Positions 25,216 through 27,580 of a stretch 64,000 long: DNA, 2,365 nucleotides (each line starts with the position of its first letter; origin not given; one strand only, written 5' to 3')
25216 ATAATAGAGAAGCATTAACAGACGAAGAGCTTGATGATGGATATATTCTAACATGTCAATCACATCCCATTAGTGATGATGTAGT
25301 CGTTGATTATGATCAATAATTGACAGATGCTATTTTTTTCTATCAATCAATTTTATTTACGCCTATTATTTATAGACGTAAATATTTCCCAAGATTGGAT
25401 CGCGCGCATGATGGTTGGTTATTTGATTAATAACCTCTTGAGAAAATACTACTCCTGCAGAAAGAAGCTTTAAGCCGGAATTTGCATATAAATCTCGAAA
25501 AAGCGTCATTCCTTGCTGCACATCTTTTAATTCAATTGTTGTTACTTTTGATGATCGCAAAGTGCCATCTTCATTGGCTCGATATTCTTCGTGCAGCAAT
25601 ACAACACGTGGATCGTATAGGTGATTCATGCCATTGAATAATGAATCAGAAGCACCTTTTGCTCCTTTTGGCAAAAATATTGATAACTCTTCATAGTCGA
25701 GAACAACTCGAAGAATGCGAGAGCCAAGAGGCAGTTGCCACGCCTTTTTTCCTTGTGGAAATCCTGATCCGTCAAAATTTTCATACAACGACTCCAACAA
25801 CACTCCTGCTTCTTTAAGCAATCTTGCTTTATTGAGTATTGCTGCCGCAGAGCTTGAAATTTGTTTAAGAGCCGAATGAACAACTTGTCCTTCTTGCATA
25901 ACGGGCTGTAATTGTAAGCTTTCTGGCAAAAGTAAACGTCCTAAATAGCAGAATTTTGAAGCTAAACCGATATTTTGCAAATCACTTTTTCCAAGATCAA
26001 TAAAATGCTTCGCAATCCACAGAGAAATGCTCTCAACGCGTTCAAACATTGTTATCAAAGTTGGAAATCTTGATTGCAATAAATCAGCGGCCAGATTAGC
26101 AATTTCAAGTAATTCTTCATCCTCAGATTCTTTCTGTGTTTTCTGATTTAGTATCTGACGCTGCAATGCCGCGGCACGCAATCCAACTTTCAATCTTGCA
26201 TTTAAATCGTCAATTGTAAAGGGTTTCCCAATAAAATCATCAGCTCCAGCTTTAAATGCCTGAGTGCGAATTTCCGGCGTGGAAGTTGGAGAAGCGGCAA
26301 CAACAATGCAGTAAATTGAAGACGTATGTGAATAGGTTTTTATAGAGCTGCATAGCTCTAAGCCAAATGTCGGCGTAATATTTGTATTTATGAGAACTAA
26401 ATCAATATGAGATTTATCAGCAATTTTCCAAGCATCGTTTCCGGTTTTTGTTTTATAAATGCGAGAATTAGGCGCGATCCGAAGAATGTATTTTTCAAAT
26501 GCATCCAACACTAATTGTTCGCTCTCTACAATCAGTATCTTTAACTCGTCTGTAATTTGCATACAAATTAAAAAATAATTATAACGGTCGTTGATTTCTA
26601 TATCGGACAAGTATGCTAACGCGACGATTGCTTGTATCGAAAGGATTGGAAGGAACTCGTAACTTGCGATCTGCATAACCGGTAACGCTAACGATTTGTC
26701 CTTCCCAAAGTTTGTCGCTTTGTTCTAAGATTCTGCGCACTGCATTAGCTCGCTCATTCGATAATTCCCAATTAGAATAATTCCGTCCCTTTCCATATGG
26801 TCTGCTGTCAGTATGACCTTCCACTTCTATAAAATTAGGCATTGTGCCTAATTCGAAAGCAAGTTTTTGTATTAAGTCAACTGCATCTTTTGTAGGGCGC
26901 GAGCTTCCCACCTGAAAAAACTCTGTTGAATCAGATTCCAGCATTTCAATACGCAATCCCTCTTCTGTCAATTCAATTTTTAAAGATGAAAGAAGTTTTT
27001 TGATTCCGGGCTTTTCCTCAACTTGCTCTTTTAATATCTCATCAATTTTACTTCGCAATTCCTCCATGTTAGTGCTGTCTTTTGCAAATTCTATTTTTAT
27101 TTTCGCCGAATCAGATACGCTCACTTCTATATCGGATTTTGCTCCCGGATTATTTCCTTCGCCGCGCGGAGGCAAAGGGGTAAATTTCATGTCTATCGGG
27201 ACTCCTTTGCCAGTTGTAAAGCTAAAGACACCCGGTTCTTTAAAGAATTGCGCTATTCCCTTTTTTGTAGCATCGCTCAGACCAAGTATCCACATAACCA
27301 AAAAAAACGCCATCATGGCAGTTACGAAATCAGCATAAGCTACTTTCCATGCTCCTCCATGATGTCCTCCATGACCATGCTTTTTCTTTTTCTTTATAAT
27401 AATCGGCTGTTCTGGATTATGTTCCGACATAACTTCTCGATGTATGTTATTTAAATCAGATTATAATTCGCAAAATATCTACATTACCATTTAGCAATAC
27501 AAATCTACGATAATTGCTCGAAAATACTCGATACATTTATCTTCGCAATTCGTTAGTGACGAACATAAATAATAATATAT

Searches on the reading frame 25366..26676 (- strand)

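Call 12: search_protein_families(library=pfam, proteins=[window:25366-26676:-], max_evalue=0.001)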
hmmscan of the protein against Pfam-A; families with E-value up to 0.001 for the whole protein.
window:25366-26676:- (436 aa): 2 families
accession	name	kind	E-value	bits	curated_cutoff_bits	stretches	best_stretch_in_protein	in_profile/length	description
PF13487.12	HD_5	-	2.9e-15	56.8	27.2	1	196-358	3-170/170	HD domain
PF00072.30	Response_reg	-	3.3e-15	56.6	30.2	1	47-162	1-110/111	Response regulator receiver domain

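Call 15: search_protein_families(library=ncbifam, proteins=[window:25366-26676:-], max_evalue=0.001)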
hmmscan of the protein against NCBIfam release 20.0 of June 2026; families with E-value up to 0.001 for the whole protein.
window:25366-26676:- (436 aa): 63 families (the best 25 are shown)
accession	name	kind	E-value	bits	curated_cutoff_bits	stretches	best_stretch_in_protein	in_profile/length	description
NF053512.1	nitric_RR_NosR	exception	2e-37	129.3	400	1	157-430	140-418/422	response regulator c-di-GMP phosphodiesterase, NosR family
TIGR02154.1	PhoB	equivalog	5.2e-14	52.1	296.2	1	45-172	3-126/226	phosphate regulon transcriptional regulator PhoB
NF007135.0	PRK09581.1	equivalog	3.3e-12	46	474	1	73-180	29-135/457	PleD family two-component system response regulator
NF053854.1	RespRegPhoBBctds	equivalog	5.3e-12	45.6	270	1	47-199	1-142/225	two-component system response regulator PhoB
NF033117.2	vanR_ACDEGLN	exception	1.9e-11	44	350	1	47-186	1-133/226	VanR-ABDEGLN family response regulator transcription factor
NF000401.1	vanR-A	exception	2.5e-11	43.5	500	1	46-169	4-120/231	vancomycin resistance response regulator transcription factor VanR-A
NF008034.0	PRK10766.1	equivalog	3.3e-11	43.1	275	1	46-198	4-145/231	two-component system response regulator TorR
NF012227.0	AdeR_RR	equivalog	5.1e-11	42.5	340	1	44-180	11-140/239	efflux system response regulator transcription factor AdeR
NF040689.1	MtrAB_MtrA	equivalog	7.4e-11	41.8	300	1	74-198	26-132/219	MtrAB system response regulator MtrA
NF007820.0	PRK10529.1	equivalog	1.1e-10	41.3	325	1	46-171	3-121/225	two-component system response regulator KdpE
NF047654.1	DiguCycDgcRLepto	equivalog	1.4e-10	40.5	500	1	45-179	3-133/295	diguanylate cyclase DgcR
NF007982.1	PRK10710.1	equivalog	1.9e-10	40.7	380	1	42-185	5-141/235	envelope stress response regulator BaeR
NF041734.1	resp_reg_RppA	equivalog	4.6e-10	39.2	250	1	46-177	2-130/229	two-component system response regulator RppA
NF045944.1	ResRegRpaBCyano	equivalog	1.7e-09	37.4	330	1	72-200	23-141/229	response regulator transcription factor RpaB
NF008296.0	PRK11083.1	equivalog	2.2e-09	37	273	1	45-192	4-145/228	two-component system response regulator CreB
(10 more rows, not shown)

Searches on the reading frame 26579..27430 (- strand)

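Call 12: search_protein_families(library=pfam, proteins=[window:26579-27430:-], max_evalue=0.001)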
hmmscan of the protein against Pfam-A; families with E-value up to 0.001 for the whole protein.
window:26579-27430:- (283 aa): 2 families
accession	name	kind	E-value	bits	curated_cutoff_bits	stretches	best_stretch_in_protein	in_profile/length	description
PF13677.11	MotB_plug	-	1.1e-18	67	24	1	13-61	3-52/58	Membrane MotB of proton-channel complex MotA/MotB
PF00691.25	OmpA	-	2.8e-11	44.1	27.2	1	171-262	1-89/98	OmpA family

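Call 15: search_protein_families(library=ncbifam, proteins=[window:26579-27430:-], max_evalue=0.001)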
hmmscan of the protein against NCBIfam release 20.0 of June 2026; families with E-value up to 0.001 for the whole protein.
window:26579-27430:- (283 aa): 25 families
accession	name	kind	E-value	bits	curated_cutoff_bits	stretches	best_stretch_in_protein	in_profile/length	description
NF006548.1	PRK09041.1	equivalog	1.2e-67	228.1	277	1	1-277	1-275/287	flagellar motor protein MotB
NF004651.0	PRK05996.1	equivalog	2.9e-53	181.9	342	2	116-278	260-422/424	MotB family protein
NF005273.1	PRK06778.1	equivalog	1.3e-38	133.2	383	1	10-276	5-268/297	putative lateral flagellar export/assembly protein LafU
NF006541.1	PRK09038.1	equivalog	8.3e-30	104.2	283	1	14-276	4-249/253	flagellar motor protein MotD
NF005831.1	PRK07734.1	equivalog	8.1e-25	88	301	1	13-275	3-248/250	flagellar motor protein MotB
NF006508.0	PRK08944.1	subfamily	6e-23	81.5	259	1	110-277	132-289/304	MotB family protein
NF005382.1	PRK06925.1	equivalog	3.4e-21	76.5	264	1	30-275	2-223/225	flagellar motor protein MotS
NF005195.1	PRK06667.1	equivalog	1.1e-16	61.4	300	1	149-275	106-235/241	flagellar motor protein MotB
TIGR03350.1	type_VI_ompA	equivalog_domain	7e-16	58.4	139.8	1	154-275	17-137/137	type VI secretion system protein TssL, long form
NF005236.0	PRK06742.1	equivalog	2e-13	50.4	312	1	170-275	117-223/225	flagellar motor protein MotS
NF006285.1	PRK08457.1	equivalog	7.8e-13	48.8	250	1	116-277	72-232/253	flagellar motor protein MotB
NF005444.0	PRK07033.1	equivalog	1.7e-11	43.7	520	1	170-275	316-421/438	DotU family type VI secretion system protein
NF053611.1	YiaD_Gzip_OmpA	equivalog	6.9e-10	39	175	1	149-274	86-205/206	YiaD family glycine zipper/OmpA-like lipoprotein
NF005999.0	PRK08126.1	subfamily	2.5e-07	29.9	571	1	124-239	273-394/432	hypothetical protein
NF006543.0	PRK09039.1-2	equivalog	3.2e-07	30.5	305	1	196-254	268-324/350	peptidoglycan -binding protein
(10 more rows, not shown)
